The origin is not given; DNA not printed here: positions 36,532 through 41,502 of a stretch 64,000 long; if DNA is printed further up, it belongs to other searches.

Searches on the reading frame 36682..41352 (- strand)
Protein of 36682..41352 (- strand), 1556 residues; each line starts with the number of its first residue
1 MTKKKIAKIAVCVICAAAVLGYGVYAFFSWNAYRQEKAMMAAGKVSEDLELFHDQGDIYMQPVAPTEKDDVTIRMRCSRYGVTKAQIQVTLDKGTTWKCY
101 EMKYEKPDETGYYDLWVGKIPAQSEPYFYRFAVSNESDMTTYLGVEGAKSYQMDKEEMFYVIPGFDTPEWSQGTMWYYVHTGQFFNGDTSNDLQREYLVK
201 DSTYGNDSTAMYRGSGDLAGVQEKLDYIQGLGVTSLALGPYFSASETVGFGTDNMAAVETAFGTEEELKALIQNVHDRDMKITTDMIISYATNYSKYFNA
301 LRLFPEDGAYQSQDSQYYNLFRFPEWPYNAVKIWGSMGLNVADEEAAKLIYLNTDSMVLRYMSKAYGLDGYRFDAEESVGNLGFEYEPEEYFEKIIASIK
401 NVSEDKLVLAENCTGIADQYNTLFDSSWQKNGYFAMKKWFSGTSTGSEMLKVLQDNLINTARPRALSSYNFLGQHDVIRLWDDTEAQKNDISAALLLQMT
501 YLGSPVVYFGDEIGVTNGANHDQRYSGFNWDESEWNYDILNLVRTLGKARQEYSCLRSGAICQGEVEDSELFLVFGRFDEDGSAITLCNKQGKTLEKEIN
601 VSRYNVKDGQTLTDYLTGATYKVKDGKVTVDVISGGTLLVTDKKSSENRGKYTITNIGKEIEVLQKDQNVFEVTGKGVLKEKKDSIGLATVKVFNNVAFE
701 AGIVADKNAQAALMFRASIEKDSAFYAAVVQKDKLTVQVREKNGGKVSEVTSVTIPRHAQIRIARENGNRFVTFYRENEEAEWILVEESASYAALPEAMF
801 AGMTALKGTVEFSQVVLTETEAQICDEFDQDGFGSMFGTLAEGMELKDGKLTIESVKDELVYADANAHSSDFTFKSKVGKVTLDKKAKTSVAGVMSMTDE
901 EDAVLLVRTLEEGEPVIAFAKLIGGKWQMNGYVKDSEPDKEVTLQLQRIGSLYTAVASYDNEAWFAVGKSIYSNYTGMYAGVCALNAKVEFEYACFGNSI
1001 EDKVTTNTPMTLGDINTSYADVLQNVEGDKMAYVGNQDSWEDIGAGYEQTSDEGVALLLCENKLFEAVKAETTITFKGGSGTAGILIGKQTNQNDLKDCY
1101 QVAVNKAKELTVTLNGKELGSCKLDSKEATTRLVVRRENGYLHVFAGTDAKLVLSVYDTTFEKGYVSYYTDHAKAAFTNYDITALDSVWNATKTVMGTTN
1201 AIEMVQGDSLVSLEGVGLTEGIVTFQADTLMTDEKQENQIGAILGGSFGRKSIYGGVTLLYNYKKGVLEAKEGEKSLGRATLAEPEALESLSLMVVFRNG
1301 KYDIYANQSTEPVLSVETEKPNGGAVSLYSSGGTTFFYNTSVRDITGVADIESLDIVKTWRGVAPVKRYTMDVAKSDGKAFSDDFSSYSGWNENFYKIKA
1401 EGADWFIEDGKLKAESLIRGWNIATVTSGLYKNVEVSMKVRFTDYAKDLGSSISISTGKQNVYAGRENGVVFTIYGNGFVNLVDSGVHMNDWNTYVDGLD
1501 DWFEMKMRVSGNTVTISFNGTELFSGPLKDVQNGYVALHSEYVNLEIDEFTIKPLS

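Call 9: search_protein_families(library=pfam, proteins=[window:36682-41352:-], max_evalue=0.01)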
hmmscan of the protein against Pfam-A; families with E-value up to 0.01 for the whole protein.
window:36682-41352:- (1556 aa): 3 families
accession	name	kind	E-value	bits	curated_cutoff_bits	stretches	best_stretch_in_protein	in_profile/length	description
PF00128.31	Alpha-amylase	-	1.5e-30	107.3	22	1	181-519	4-360/446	Alpha amylase, catalytic domain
PF06439.18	3keto-disac_hyd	-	1.8e-05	25.3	26.8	1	1387-1541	10-175/187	3-keto-disaccharide hydrolase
PF21708.4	Glyco_hydro_59_C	-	0.0014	19.1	27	1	1431-1553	48-173/175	Galactocerebrosidase, C-terminal lectin domain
